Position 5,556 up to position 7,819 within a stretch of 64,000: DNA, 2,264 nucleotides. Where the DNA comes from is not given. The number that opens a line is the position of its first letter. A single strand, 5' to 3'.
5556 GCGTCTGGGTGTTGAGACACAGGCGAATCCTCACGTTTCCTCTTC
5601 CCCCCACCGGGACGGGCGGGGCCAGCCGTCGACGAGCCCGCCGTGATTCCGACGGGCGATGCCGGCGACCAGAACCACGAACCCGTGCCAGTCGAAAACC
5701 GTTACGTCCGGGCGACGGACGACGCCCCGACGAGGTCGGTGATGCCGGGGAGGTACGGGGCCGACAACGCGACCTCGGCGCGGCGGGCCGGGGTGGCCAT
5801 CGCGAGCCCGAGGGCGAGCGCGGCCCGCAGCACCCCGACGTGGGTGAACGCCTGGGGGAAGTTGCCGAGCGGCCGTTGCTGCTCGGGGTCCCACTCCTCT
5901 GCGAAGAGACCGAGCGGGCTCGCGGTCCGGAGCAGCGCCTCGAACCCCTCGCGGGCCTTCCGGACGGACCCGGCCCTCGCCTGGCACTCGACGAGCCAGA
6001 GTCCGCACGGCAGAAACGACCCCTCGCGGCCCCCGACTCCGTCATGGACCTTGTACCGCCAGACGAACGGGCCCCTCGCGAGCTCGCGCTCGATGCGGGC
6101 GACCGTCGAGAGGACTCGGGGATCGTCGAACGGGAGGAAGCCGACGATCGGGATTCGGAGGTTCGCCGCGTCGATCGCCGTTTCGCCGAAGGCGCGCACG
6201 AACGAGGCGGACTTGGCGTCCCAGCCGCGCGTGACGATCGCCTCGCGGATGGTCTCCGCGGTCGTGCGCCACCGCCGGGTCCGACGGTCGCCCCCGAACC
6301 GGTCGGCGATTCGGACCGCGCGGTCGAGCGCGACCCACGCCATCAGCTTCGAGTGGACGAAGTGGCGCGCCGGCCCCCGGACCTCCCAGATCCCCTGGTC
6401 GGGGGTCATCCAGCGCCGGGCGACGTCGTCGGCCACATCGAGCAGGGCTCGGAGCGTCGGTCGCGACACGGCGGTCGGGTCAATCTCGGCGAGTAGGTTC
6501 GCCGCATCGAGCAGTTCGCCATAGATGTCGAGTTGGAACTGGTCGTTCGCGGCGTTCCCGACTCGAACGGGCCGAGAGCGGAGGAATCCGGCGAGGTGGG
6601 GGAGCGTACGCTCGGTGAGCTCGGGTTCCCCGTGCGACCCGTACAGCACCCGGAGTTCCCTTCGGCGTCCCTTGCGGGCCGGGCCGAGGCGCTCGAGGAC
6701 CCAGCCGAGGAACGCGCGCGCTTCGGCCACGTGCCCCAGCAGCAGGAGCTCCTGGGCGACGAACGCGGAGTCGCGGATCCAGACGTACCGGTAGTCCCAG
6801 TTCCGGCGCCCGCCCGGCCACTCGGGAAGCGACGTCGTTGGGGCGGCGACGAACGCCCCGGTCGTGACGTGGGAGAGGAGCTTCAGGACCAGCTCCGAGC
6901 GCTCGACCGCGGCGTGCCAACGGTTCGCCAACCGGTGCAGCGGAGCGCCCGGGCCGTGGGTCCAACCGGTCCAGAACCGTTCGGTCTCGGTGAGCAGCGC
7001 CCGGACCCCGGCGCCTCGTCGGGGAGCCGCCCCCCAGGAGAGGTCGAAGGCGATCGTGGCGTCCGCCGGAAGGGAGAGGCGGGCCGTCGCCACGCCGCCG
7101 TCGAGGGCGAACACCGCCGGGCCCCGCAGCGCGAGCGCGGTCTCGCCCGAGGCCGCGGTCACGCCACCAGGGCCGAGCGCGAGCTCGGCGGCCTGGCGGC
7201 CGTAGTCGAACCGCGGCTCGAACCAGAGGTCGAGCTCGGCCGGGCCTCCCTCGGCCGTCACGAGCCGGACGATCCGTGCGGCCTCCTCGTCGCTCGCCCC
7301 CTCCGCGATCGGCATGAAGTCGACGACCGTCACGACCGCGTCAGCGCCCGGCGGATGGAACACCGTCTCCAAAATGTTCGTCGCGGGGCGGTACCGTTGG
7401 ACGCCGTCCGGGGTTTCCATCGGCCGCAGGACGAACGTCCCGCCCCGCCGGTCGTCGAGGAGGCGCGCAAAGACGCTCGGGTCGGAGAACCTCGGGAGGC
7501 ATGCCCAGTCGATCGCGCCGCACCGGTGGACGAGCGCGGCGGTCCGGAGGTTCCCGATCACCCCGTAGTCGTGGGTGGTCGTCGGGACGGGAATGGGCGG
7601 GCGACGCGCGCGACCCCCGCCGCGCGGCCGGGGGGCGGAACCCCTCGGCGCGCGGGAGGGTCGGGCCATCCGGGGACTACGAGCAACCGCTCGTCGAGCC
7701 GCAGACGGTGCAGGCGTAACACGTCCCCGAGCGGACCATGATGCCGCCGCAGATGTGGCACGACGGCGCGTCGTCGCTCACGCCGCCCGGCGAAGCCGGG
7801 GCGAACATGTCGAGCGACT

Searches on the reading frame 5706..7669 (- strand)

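Call 80: search_protein_families(library=pfam, proteins=[window:5706-7669:-], max_evalue=0.001)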
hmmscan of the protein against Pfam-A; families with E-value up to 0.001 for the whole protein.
window:5706-7669:- (654 aa): 2 families
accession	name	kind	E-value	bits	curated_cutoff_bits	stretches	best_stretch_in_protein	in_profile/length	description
PF00723.27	Glyco_hydro_15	-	1.3e-62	212.5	22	1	262-617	14-426/427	Glycosyl hydrolases family 15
PF19291.4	TREH_N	-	4.1e-15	56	23.1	1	36-195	19-170/211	Trehalase-like, N-terminal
